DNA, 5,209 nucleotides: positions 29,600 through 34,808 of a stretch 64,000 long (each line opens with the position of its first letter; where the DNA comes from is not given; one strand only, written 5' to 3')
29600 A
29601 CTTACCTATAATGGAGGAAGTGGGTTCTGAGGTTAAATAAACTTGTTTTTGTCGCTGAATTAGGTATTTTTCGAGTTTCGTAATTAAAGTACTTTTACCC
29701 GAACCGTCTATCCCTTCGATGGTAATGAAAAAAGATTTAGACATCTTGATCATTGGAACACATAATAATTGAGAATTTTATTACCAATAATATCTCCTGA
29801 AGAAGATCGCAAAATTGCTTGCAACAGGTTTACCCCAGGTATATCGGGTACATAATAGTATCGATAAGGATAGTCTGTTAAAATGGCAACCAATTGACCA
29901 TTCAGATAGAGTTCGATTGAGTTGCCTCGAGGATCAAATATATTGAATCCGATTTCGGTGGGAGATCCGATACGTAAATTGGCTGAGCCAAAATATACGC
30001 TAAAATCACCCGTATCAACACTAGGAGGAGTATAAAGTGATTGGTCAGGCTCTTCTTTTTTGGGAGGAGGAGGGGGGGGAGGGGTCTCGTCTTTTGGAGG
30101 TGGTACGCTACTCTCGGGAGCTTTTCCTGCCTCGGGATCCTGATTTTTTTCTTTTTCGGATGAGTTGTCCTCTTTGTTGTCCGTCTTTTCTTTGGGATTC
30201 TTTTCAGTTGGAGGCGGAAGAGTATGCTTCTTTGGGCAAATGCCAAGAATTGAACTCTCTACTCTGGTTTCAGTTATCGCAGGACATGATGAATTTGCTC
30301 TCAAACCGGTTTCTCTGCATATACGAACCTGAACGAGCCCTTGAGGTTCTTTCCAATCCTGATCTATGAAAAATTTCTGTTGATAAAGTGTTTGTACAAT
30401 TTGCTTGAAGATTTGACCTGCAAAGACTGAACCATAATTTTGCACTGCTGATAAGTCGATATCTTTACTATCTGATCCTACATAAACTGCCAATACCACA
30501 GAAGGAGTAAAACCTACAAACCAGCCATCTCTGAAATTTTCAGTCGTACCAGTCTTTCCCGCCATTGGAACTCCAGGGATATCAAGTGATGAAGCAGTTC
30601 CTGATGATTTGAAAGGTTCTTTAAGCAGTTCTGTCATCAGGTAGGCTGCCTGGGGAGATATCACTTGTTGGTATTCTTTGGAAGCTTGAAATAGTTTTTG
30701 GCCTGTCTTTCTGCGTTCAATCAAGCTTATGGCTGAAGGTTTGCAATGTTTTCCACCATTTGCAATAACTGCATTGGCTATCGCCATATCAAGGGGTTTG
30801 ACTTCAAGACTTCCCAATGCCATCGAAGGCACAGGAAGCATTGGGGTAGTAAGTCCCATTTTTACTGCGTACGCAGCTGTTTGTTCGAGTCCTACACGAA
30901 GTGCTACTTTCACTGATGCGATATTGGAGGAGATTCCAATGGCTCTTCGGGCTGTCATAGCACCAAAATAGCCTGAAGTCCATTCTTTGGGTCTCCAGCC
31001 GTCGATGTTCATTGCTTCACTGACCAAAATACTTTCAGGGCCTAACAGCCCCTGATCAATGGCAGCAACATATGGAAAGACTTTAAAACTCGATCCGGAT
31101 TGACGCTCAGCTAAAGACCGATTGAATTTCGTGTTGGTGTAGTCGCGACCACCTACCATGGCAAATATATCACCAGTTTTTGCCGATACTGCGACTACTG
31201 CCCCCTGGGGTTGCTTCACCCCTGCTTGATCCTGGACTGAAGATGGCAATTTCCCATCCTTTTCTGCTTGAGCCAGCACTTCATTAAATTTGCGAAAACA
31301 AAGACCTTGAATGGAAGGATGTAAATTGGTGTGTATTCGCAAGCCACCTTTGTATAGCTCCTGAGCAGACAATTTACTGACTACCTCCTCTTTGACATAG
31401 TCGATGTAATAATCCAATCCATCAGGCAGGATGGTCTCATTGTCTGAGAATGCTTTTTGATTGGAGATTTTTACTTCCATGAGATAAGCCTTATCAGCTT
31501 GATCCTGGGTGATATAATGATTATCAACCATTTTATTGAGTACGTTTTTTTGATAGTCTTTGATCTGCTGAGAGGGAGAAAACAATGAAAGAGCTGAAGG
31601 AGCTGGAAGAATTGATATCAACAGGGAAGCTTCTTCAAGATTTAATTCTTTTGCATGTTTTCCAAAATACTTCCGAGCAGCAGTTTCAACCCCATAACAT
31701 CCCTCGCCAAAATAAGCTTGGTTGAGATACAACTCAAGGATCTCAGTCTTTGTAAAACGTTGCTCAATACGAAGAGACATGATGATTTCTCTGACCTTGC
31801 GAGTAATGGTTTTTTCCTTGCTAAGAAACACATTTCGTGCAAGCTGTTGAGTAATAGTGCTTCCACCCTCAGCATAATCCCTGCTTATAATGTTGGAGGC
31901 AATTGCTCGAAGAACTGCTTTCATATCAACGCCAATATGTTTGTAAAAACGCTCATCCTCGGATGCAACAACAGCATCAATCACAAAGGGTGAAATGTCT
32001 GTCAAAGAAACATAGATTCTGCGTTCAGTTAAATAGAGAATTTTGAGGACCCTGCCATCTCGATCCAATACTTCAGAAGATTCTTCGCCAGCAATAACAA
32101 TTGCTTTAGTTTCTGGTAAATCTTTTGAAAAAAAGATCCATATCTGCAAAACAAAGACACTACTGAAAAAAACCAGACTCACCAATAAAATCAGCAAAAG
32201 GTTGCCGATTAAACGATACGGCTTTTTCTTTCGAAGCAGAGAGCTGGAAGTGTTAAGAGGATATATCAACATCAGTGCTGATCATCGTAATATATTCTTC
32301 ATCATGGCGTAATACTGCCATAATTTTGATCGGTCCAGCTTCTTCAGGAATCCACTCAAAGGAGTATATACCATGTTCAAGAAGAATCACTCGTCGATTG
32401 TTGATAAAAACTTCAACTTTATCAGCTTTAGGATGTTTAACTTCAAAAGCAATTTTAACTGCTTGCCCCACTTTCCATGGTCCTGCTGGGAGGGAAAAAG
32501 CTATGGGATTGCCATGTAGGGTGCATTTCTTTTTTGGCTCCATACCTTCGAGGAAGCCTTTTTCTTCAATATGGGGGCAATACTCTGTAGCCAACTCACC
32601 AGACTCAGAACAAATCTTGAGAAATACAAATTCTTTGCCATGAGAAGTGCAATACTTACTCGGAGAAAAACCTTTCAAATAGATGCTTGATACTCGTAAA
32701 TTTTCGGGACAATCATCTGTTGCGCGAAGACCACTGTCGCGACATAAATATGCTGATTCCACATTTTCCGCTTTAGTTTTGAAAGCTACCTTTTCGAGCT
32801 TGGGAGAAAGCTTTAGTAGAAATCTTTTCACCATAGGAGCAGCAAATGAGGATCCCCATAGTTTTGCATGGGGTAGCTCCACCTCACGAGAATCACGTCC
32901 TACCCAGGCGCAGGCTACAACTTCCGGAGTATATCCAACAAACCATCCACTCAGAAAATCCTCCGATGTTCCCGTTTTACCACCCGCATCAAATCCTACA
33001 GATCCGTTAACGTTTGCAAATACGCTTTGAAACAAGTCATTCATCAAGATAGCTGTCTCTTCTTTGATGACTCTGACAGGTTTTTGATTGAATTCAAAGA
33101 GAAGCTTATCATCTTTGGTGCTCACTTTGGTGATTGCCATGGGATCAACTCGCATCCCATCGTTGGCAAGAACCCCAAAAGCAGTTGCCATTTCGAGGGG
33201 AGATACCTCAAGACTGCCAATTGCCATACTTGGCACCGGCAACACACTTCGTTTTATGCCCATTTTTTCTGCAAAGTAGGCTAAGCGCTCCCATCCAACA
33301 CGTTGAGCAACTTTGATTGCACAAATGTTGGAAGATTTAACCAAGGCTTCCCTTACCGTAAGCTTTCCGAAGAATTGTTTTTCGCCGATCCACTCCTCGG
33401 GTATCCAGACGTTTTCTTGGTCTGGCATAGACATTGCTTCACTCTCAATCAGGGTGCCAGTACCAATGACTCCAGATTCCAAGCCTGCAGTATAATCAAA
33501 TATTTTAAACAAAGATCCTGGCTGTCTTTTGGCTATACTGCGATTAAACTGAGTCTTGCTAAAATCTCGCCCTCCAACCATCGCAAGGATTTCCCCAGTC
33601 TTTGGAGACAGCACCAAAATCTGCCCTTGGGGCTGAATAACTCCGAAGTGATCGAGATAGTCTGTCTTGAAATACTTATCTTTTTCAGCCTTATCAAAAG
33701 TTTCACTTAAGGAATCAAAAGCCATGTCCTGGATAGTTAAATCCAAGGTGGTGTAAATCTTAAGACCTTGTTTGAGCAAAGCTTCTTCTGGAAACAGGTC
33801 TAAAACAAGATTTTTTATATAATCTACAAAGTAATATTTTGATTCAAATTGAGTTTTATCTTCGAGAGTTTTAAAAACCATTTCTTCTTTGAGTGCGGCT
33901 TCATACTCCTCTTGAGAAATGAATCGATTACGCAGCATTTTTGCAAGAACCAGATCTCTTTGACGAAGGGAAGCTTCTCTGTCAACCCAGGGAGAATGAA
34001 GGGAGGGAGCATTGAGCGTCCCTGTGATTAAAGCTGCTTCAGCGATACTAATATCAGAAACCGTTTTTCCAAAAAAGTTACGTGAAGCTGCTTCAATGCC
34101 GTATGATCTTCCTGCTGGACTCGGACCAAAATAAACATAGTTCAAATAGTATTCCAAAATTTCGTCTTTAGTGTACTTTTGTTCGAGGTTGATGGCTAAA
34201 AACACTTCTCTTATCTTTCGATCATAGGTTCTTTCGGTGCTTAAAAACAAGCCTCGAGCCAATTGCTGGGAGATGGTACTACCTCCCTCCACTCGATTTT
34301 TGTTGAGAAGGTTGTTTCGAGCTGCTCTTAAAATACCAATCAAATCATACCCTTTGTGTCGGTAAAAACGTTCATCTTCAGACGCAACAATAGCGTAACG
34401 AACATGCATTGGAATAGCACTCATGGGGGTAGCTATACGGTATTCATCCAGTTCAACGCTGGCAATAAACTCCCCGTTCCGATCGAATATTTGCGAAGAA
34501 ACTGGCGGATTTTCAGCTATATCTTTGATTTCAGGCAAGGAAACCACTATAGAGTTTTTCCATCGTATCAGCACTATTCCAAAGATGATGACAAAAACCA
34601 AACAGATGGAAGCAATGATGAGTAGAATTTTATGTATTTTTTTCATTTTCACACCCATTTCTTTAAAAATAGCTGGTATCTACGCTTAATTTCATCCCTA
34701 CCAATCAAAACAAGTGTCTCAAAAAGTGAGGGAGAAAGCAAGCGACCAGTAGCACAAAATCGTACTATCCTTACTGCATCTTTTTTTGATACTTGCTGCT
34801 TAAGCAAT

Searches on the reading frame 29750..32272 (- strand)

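Call 64: search_protein_families(library=pfam, proteins=[window:29750-32272:-], max_evalue=0.00001)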
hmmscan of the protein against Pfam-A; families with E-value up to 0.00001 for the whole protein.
window:29750-32272:- (840 aa): 2 families
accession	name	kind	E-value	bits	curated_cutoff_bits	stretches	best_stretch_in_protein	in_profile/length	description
PF00912.28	Transgly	-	1.3e-62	210.8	27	1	81-248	10-177/178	Transglycosylase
PF00905.27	Transpeptidase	-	8.5e-34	117.5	22.1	1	357-626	1-298/299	Penicillin binding protein transpeptidase domain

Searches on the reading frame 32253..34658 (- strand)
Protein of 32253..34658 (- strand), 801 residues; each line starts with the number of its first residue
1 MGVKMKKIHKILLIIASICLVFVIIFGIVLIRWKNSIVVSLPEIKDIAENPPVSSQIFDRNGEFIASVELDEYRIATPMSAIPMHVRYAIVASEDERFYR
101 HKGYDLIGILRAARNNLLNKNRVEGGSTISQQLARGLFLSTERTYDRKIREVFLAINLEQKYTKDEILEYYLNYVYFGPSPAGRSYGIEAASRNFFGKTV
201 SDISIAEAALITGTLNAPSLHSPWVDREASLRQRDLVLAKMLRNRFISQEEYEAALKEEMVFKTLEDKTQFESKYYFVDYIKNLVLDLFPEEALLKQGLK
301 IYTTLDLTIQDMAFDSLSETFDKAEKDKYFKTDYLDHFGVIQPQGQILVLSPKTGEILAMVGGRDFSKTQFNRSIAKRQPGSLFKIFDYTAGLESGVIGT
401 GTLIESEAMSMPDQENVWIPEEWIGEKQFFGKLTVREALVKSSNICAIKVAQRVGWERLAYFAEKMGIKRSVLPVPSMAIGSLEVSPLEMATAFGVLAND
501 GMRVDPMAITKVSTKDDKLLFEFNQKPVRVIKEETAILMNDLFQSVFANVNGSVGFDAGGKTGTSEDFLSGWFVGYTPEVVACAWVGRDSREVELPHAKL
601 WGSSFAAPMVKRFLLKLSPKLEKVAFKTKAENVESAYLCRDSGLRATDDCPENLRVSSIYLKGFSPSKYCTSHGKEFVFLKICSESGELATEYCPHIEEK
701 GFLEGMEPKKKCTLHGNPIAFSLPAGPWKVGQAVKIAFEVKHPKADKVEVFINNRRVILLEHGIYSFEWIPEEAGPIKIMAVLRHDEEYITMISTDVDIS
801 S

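Call 64: search_protein_families(library=pfam, proteins=[window:32253-34658:-], max_evalue=0.00001)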
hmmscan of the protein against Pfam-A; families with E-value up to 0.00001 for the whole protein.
window:32253-34658:- (801 aa): 2 families
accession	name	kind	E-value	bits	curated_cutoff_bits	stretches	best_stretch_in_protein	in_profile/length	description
PF00912.28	Transgly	-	4.3e-57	192.9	27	1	62-241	2-177/178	Transglycosylase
PF00905.27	Transpeptidase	-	3.4e-32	112.3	22.1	1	347-579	3-267/299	Penicillin binding protein transpeptidase domain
